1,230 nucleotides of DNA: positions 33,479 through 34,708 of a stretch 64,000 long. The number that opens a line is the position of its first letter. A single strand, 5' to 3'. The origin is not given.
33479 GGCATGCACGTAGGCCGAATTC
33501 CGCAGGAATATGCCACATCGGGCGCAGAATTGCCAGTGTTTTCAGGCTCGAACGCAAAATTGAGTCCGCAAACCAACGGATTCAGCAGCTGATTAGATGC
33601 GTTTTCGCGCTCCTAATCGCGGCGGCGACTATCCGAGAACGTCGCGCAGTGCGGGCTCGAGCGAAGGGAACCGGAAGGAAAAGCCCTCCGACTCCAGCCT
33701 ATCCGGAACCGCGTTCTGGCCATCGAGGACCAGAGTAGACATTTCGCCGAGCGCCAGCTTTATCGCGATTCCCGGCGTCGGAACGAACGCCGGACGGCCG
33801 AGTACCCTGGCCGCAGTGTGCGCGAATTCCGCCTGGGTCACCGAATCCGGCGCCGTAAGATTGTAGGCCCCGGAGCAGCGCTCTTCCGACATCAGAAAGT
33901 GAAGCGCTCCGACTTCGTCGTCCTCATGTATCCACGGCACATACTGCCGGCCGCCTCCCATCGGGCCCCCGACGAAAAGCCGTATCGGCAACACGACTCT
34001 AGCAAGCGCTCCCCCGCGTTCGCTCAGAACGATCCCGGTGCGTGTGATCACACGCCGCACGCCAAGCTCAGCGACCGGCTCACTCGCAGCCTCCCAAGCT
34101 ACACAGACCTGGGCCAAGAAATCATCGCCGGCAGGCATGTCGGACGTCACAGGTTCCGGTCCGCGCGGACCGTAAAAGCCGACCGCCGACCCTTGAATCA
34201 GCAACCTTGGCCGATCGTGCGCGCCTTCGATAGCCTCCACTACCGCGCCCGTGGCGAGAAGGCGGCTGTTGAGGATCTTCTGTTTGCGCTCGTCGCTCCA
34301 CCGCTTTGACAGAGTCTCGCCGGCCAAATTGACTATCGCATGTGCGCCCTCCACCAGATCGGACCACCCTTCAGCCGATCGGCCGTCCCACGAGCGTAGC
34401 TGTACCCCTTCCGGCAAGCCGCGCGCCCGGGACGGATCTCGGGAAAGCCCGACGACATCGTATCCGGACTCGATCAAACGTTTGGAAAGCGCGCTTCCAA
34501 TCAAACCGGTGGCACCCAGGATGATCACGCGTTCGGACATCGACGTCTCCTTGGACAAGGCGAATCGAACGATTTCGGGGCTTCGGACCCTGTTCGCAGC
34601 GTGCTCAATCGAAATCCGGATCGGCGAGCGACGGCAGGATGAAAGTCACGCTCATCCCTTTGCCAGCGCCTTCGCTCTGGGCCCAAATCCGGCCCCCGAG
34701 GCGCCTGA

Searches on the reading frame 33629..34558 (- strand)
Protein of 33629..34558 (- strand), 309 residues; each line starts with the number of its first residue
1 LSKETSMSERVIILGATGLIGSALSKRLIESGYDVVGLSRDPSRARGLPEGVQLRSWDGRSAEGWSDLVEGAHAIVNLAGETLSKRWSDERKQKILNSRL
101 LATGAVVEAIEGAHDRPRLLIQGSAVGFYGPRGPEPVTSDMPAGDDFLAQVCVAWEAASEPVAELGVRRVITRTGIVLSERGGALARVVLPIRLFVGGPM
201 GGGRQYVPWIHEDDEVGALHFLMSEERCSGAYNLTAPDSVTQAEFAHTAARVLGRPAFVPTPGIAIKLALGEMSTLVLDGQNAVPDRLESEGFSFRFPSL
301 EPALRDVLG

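Call 17: search_protein_families(library=pfam, proteins=[window:33629-34558:-], max_evalue=0.001)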
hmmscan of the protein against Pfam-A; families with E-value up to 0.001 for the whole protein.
window:33629-34558:- (309 aa): 6 families
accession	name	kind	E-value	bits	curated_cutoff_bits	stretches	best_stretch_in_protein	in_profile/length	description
PF08338.16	DUF1731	-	7e-21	74.1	27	1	261-307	1-47/47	Domain of unknown function (DUF1731)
PF01370.27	Epimerase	-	4e-19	69.4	20.9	1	11-234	1-239/240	NAD dependent epimerase/dehydratase family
PF13460.12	NAD_binding_10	-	1.1e-08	35.7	27.2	1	15-130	1-103/184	NAD(P)H-binding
PF04321.23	RmlD_sub_bind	-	1.3e-05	24.8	27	1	10-182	2-156/287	RmlD substrate binding domain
PF16363.11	GDP_Man_Dehyd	-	1.7e-05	24.9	27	1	13-139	2-143/332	GDP-mannose 4,6 dehydratase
PF05368.20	NmrA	-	0.00083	19.5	27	0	8-75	2-73/298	NmrA-like family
